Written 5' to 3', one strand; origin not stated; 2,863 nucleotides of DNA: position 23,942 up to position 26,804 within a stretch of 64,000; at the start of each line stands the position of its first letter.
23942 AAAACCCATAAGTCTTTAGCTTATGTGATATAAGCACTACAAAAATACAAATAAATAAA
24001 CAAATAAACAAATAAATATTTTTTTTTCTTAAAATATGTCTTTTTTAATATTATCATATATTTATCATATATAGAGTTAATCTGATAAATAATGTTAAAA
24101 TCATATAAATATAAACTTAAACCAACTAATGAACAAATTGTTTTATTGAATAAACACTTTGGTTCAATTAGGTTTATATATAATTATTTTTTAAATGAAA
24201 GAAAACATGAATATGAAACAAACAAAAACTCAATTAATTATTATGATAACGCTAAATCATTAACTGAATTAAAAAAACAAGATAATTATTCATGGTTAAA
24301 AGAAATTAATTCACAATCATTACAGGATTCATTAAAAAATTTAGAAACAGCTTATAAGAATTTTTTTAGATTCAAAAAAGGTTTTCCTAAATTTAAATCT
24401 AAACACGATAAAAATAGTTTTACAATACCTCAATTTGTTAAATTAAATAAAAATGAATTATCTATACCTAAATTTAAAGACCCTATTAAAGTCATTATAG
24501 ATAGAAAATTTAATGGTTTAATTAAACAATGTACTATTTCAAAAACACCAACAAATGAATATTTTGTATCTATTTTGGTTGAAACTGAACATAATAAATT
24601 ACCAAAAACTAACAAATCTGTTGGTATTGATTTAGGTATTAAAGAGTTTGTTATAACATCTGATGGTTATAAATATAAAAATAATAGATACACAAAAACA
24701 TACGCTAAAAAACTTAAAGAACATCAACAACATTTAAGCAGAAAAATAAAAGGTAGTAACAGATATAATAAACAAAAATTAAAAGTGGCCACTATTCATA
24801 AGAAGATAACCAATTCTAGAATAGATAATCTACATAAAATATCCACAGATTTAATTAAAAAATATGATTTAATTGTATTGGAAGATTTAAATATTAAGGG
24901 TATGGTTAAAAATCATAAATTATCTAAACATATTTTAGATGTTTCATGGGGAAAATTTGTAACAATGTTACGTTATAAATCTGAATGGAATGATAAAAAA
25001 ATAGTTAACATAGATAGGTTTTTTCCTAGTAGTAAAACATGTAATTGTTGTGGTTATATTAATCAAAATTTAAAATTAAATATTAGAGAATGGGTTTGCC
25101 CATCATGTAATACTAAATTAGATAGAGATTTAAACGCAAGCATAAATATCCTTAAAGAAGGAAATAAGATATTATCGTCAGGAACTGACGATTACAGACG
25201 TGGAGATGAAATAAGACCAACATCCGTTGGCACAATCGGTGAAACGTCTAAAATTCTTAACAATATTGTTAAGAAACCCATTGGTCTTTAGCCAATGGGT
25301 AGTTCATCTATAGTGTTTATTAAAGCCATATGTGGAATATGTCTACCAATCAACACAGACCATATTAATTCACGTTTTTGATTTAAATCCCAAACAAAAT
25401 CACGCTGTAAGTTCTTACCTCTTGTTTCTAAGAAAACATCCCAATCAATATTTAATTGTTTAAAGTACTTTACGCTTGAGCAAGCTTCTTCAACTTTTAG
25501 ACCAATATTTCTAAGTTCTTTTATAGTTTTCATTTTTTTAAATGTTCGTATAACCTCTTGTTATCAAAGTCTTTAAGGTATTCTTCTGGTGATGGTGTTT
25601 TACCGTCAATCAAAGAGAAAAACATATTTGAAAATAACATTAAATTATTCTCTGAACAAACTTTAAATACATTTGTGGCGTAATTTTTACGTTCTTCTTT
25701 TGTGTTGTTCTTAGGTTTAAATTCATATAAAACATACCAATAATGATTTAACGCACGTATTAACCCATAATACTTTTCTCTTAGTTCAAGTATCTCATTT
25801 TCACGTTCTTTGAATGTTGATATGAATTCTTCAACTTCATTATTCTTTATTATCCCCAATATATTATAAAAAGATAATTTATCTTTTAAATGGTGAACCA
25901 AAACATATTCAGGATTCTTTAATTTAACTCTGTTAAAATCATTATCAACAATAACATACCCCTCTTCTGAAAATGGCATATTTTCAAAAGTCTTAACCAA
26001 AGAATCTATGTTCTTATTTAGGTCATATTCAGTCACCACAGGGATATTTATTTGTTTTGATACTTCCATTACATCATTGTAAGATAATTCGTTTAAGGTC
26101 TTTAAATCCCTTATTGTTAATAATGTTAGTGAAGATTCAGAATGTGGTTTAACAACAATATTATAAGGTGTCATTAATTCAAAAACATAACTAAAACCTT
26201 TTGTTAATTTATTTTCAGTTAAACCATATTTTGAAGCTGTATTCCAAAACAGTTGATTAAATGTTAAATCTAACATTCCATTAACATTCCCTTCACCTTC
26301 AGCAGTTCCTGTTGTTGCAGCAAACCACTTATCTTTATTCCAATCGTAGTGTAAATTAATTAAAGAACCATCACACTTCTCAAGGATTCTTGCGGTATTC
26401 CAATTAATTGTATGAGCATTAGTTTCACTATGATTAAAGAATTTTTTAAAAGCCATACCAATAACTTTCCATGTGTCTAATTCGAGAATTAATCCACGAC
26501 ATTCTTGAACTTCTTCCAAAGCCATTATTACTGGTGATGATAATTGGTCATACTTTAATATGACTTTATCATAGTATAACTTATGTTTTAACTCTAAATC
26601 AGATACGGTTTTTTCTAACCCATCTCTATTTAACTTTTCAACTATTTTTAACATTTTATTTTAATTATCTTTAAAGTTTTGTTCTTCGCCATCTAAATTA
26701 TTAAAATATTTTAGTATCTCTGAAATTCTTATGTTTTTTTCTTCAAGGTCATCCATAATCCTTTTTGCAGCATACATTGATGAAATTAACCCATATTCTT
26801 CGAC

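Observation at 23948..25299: TnpB-only IS605-family element with matched terminal hairpins; candidate omega-RNA at the right end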

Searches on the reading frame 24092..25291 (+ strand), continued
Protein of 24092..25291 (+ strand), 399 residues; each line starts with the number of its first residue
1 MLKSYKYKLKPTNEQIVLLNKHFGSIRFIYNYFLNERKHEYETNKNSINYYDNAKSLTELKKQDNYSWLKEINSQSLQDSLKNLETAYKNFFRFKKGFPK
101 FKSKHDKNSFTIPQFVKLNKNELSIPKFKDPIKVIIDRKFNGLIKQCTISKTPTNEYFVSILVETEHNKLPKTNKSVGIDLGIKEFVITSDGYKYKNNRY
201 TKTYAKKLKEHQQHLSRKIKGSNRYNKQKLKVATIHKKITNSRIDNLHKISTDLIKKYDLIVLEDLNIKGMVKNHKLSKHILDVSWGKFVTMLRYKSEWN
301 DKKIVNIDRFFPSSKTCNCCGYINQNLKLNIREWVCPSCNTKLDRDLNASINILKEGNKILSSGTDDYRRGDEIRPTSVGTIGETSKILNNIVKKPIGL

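Call 57: find_encoding_contigs(protein=P0003, flank=3000, max_places=6)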
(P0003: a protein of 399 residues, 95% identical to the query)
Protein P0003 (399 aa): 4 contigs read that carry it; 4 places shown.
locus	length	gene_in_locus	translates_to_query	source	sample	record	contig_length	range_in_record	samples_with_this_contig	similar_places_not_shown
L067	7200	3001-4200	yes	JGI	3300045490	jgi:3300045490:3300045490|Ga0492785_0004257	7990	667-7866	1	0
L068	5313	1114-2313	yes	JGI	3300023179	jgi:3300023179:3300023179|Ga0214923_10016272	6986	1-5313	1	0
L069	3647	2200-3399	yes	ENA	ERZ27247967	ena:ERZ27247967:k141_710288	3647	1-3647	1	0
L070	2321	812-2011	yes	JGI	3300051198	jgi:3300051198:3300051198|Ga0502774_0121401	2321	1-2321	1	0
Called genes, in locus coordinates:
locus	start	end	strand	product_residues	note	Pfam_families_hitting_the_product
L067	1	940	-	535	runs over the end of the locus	?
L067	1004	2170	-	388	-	-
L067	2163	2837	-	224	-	-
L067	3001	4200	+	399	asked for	PF12323:HTH_OrfB_IS605, PF01385:OrfB_IS605, PF07282:Cas12f1-like_TNB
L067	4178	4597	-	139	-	-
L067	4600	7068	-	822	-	PF00583:Acetyltransf_1 (weak), PF13508:Acetyltransf_7 (faint)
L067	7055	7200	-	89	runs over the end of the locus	?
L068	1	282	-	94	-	?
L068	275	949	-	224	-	-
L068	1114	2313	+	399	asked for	PF12323:HTH_OrfB_IS605, PF01385:OrfB_IS605, PF07282:Cas12f1-like_TNB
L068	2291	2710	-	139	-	-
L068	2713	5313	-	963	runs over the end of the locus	-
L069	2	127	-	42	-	?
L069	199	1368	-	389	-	-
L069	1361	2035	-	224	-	-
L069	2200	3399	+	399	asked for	PF12323:HTH_OrfB_IS605, PF01385:OrfB_IS605, PF07282:Cas12f1-like_TNB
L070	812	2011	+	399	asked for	PF12323:HTH_OrfB_IS605, PF01385:OrfB_IS605, PF07282:Cas12f1-like_TNB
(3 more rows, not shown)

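Call 58: find_encoding_contigs(protein=P0005, flank=3000, max_places=6)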
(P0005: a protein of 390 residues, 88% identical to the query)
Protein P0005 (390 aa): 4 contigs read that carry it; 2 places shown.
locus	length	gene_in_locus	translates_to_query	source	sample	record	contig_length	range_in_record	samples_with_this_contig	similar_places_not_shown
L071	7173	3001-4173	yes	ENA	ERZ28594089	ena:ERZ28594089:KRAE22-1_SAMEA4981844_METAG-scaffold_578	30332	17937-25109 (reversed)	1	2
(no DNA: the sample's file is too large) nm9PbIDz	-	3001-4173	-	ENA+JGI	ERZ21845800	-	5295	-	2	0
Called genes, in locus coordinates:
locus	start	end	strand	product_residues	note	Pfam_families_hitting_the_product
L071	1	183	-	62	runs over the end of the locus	-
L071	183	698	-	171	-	-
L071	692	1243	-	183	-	-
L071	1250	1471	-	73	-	-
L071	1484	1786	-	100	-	-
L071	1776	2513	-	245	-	-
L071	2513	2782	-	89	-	-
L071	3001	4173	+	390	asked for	PF12323:HTH_OrfB_IS605, PF01385:OrfB_IS605, PF07282:Cas12f1-like_TNB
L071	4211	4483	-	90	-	-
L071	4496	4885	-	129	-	-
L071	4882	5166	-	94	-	-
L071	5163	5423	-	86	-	-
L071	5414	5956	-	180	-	PF04542:Sigma70_r2, PF08281:Sigma70_r4_2, PF04545:Sigma70_r4 (weak)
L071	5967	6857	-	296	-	-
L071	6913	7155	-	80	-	-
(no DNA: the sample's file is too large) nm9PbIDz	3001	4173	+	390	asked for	PF12323:HTH_OrfB_IS605, PF01385:OrfB_IS605, PF07282:Cas12f1-like_TNB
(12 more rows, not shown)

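Call 61: find_encoding_contigs(protein=P0035, flank=1500, max_places=10)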
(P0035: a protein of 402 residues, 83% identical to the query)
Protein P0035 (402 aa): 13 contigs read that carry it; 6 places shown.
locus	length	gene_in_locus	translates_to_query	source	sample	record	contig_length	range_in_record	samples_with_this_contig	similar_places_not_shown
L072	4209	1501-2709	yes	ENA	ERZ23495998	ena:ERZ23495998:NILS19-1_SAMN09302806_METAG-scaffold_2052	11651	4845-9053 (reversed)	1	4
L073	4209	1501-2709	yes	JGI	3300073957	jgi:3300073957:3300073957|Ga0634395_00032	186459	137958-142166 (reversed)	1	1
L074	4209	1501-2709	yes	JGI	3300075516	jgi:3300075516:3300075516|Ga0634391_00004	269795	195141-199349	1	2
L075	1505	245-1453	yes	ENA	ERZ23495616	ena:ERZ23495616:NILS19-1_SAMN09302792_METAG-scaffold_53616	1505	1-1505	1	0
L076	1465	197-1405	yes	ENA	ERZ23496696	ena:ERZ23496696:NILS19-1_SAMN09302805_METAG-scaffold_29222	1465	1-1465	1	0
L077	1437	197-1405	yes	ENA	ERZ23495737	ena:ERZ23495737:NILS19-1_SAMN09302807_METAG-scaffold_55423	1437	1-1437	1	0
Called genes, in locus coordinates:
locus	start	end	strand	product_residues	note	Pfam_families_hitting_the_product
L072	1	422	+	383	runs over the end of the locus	PF26809:Phage_T4_gp13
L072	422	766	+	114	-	-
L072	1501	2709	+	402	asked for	PF12323:HTH_OrfB_IS605, PF01385:OrfB_IS605, PF07282:Cas12f1-like_TNB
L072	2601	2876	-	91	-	-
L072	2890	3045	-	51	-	-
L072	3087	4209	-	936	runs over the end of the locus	PF03104:DNA_pol_B_exo1, PF13482:RNase_H_2 (weak), PF00136:DNA_pol_B (weak)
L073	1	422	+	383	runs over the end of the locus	PF26809:Phage_T4_gp13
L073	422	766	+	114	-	-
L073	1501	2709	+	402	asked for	PF12323:HTH_OrfB_IS605, PF01385:OrfB_IS605, PF07282:Cas12f1-like_TNB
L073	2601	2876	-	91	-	-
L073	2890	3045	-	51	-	-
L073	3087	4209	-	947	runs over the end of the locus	PF03104:DNA_pol_B_exo1, PF13482:RNase_H_2 (weak), PF00136:DNA_pol_B (weak)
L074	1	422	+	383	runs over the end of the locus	PF26809:Phage_T4_gp13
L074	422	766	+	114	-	-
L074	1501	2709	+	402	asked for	PF12323:HTH_OrfB_IS605, PF01385:OrfB_IS605, PF07282:Cas12f1-like_TNB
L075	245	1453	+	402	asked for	PF12323:HTH_OrfB_IS605, PF01385:OrfB_IS605, PF07282:Cas12f1-like_TNB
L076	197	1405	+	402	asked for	PF12323:HTH_OrfB_IS605, PF01385:OrfB_IS605, PF07282:Cas12f1-like_TNB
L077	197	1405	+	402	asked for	PF12323:HTH_OrfB_IS605, PF01385:OrfB_IS605, PF07282:Cas12f1-like_TNB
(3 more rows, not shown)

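Call 62: find_encoding_contigs(protein=P0089, flank=1500, max_places=10)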
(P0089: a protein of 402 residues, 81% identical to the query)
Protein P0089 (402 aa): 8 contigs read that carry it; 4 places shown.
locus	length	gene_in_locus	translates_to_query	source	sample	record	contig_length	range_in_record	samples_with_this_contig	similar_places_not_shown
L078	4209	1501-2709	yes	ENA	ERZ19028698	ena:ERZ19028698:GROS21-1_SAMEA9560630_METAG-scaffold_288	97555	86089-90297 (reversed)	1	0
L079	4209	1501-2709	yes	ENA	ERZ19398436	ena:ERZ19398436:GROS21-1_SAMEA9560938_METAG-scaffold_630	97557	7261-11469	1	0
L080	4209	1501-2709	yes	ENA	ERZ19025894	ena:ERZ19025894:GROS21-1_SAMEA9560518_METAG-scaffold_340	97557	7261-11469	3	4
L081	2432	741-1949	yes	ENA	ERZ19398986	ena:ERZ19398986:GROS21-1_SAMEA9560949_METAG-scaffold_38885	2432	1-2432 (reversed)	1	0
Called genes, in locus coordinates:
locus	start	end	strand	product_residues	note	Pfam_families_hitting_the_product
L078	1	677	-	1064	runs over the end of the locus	PF00112:Peptidase_C1 (weak)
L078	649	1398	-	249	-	-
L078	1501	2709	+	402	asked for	PF12323:HTH_OrfB_IS605, PF01385:OrfB_IS605, PF07282:Cas12f1-like_TNB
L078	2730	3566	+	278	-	-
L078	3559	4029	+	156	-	-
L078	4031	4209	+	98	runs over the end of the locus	-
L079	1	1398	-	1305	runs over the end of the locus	PF00112:Peptidase_C1 (weak)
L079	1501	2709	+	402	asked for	PF12323:HTH_OrfB_IS605, PF01385:OrfB_IS605, PF07282:Cas12f1-like_TNB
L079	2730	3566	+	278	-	-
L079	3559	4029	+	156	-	-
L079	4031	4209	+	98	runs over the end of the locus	-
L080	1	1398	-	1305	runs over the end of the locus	PF00112:Peptidase_C1 (weak)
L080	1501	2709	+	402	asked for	PF12323:HTH_OrfB_IS605, PF01385:OrfB_IS605, PF07282:Cas12f1-like_TNB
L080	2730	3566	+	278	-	-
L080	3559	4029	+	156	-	-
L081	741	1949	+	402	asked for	PF12323:HTH_OrfB_IS605, PF01385:OrfB_IS605, PF07282:Cas12f1-like_TNB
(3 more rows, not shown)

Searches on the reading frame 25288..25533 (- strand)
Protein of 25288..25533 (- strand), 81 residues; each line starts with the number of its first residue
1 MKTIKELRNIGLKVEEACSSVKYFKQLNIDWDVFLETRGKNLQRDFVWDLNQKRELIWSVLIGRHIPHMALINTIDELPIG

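Call 3: search_protein_families(library=pfam, proteins=[window:25288-25533:-], max_evalue=0.01)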
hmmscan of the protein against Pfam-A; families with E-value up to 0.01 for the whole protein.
window:25288-25533:- (81 aa): 1 family
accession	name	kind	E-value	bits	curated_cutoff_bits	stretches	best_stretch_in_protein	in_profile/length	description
PF03235.19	GmrSD_N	-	0.008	16.8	33.2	0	42-71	17-48/199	GmrSD restriction endonuclease, N-terminal domain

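Call 12: search_protein_families(library=phrogs, proteins=[window:25288-25533:-], max_evalue=0.001)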
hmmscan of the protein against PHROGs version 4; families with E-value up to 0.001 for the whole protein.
window:25288-25533:- (81 aa): 2 families
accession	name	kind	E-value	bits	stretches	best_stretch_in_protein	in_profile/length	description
phrog_1583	-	unknown function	6.6e-05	22.8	1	40-76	39-75/417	-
phrog_2598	-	unknown function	0.00013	22.1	1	41-70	51-80/352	-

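Call 35: find_related_loci(query=window:25309-25533:-, collection=viral_contigs, flank=4000)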
Query seq(75 aa) (75 aa) in viral_contigs; peptide patterns used: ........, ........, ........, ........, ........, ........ (x = any residue, [..] = any of these).
20 stretches matched a pattern; 8 encode a relative of the query (tblastn E <= 1e-3); 8 distinct loci.
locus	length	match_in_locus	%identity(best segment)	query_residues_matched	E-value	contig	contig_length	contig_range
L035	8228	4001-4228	62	1-75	8e-29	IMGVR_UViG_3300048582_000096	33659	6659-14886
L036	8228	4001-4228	63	1-75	2e-28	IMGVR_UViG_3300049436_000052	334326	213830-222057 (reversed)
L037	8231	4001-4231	57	1-75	3e-25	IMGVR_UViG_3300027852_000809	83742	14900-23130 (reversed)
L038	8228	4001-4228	57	1-75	7e-25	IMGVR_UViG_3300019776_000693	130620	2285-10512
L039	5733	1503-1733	56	1-75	3e-24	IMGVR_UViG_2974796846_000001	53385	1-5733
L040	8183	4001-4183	44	9-72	2e-12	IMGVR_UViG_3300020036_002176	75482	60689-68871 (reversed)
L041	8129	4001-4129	52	29-72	1e-10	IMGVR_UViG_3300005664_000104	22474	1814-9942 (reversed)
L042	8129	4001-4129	52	29-72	1e-10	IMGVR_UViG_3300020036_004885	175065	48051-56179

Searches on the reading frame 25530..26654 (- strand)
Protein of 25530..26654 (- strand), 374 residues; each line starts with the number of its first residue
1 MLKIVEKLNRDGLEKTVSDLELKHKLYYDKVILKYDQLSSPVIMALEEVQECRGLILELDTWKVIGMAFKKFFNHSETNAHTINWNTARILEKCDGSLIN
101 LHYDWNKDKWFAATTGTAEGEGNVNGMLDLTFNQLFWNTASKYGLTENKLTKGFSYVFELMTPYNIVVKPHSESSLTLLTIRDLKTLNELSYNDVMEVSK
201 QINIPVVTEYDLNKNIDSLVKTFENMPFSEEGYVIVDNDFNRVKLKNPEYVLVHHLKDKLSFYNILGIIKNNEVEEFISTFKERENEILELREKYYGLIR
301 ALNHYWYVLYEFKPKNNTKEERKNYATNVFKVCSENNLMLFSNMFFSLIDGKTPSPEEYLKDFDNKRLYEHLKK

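Call 3: search_protein_families(library=pfam, proteins=[window:25530-26654:-], max_evalue=0.01)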
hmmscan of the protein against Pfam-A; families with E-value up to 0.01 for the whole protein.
window:25530-26654:- (374 aa): 1 family
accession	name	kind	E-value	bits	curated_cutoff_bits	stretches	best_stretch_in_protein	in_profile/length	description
PF09511.15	RNA_lig_T4_1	-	1.9e-17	64.3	28.3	1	51-250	1-227/227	RNA ligase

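Call 12: search_protein_families(library=phrogs, proteins=[window:25530-26654:-], max_evalue=0.001)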
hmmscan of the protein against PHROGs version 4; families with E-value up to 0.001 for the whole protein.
window:25530-26654:- (374 aa): 1 family
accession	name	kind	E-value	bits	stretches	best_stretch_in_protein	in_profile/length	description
phrog_562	-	tail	6.2e-42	144.8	1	24-364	29-361/377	RNA ligase and tail fiber protein attachment catalyst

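Call 21: find_related_loci(query=window:25530-26654:-, collection=viral_contigs, flank=5000)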
Query window:25530-26654:- (374 aa) in viral_contigs; peptide patterns used: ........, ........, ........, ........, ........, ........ (x = any residue, [..] = any of these).
118 stretches matched a pattern; 10 encode a relative of the query (tblastn E <= 1e-3); 10 distinct loci.
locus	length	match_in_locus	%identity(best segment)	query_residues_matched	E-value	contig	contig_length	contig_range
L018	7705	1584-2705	54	1-372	7e-134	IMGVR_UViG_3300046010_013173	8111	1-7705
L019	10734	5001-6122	54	1-372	8e-134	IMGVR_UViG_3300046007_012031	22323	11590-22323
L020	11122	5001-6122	53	1-372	7e-132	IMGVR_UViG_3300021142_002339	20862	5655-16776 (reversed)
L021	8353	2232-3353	53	1-372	3e-131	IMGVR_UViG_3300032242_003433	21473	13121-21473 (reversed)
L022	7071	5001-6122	54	1-372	7e-131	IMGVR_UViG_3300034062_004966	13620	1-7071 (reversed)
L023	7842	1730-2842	52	2-372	2e-125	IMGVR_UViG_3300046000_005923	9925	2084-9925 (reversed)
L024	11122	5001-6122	53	2-372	7e-124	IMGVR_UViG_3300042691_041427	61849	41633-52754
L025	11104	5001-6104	51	1-373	4e-118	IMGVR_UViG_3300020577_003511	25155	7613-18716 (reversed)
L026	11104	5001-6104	51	1-373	1e-120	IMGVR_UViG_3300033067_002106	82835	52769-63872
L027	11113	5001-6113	52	2-372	5e-125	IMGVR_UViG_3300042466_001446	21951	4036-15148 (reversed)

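Call 41: find_encoding_contigs(protein=window:25533-26654:-, flank=4000, max_places=10)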
Protein window:25533-26654:- (374 aa): 24 contigs read that carry it; 10 places shown.
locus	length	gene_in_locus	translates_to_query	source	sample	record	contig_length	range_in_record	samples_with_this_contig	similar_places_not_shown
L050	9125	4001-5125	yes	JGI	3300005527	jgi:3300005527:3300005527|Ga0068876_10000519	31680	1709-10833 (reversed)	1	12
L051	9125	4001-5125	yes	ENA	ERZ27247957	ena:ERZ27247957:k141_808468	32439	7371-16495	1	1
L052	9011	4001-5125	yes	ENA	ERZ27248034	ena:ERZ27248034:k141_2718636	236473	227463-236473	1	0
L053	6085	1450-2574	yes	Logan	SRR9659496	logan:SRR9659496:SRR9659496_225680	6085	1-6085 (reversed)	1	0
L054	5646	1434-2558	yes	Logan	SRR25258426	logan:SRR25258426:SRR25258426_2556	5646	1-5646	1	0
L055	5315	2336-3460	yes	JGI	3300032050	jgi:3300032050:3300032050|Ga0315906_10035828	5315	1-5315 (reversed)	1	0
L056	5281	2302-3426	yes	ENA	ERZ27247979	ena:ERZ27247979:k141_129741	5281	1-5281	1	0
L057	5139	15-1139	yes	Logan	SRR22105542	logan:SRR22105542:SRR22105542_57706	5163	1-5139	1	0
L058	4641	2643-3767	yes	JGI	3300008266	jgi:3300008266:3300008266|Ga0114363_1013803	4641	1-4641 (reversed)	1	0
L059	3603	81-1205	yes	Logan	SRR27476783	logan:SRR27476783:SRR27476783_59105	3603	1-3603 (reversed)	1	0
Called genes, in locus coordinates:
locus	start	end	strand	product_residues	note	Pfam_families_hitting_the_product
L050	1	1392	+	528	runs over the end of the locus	-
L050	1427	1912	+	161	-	-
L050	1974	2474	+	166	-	-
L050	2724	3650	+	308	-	PF13671:AAA_33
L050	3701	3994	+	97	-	-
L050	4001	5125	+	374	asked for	PF09511:RNA_lig_T4_1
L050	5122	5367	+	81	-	-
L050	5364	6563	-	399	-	PF12323:HTH_OrfB_IS605, PF01385:OrfB_IS605, PF07282:Cas12f1-like_TNB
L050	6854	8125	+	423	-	-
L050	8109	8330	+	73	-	-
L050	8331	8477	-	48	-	-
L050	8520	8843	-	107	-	PF10544:T5orf172, PF13455:MUG113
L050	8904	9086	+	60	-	-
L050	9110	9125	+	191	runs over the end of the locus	-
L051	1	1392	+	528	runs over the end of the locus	-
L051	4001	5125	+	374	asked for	PF09511:RNA_lig_T4_1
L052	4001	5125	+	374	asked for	PF09511:RNA_lig_T4_1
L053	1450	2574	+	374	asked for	PF09511:RNA_lig_T4_1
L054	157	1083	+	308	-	PF13671:AAA_33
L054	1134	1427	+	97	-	-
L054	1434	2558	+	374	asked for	PF09511:RNA_lig_T4_1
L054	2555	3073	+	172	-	PF03235:GmrSD_N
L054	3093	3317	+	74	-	-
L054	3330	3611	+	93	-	-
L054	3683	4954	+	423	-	-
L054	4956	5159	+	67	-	-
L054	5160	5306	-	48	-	-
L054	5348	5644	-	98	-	?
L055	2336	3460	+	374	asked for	PF09511:RNA_lig_T4_1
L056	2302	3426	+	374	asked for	PF09511:RNA_lig_T4_1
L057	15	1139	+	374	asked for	PF09511:RNA_lig_T4_1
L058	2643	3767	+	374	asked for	PF09511:RNA_lig_T4_1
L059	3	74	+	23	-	?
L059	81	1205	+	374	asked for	PF09511:RNA_lig_T4_1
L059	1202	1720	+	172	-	PF03235:GmrSD_N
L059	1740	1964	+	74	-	-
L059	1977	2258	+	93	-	-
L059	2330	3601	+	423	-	?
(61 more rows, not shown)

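Call 73: find_homologous_proteins(query=L054:3330-3608:+, max_evalue=1e-10)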
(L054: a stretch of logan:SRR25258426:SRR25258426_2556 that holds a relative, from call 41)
Query L054:3330-3608:+ (93 aa): 14 proteins with E <= 1e-10 among 65 candidates.
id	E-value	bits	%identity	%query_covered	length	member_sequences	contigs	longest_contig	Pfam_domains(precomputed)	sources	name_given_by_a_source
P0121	1.4e-54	200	99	100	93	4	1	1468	-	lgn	-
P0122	8.5e-15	72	71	48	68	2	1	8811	-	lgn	-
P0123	6.7e-12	63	89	40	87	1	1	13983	-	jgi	jgi:hypothetical protein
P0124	8.9e-12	63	65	58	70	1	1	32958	-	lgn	-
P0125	1.3e-11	62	80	43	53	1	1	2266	-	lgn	-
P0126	2.0e-11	62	79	45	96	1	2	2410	-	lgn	-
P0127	2.8e-11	61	58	63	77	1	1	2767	-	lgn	-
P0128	3.3e-11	61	60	67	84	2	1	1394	-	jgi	jgi:hypothetical protein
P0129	3.4e-11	61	74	51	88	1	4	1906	-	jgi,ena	jgi:hypothetical protein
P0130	4.5e-11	61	47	95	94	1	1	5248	-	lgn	-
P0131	4.7e-11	61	70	47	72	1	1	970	-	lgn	-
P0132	5.2e-11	60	68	47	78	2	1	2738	-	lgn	-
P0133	5.7e-11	60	54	73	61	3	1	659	-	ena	-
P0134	7.9e-11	60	70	46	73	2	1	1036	-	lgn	-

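Call 74: find_encoding_contigs(protein=P0121, flank=4000, max_places=10)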
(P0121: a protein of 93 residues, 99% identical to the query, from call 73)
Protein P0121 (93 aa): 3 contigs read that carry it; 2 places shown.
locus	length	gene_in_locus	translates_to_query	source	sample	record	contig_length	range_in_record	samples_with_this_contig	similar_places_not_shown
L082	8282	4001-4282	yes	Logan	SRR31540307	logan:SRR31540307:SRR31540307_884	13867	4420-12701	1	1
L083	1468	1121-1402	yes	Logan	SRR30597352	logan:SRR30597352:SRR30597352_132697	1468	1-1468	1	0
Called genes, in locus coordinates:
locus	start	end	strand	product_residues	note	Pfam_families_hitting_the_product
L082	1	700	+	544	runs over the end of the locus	-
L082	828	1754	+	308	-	PF13671:AAA_33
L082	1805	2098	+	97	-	-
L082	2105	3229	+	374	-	PF09511:RNA_lig_T4_1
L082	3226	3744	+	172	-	PF03235:GmrSD_N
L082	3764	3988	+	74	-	-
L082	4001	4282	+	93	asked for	-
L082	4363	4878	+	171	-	PF13328:HD_4 (weak)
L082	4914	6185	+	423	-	-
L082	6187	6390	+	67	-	-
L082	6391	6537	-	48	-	-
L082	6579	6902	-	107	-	PF10544:T5orf172, PF13455:MUG113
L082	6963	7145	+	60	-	-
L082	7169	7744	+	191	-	-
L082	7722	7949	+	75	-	-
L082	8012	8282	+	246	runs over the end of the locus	-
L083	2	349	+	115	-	?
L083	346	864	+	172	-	PF03235:GmrSD_N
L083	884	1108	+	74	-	-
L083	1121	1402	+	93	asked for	-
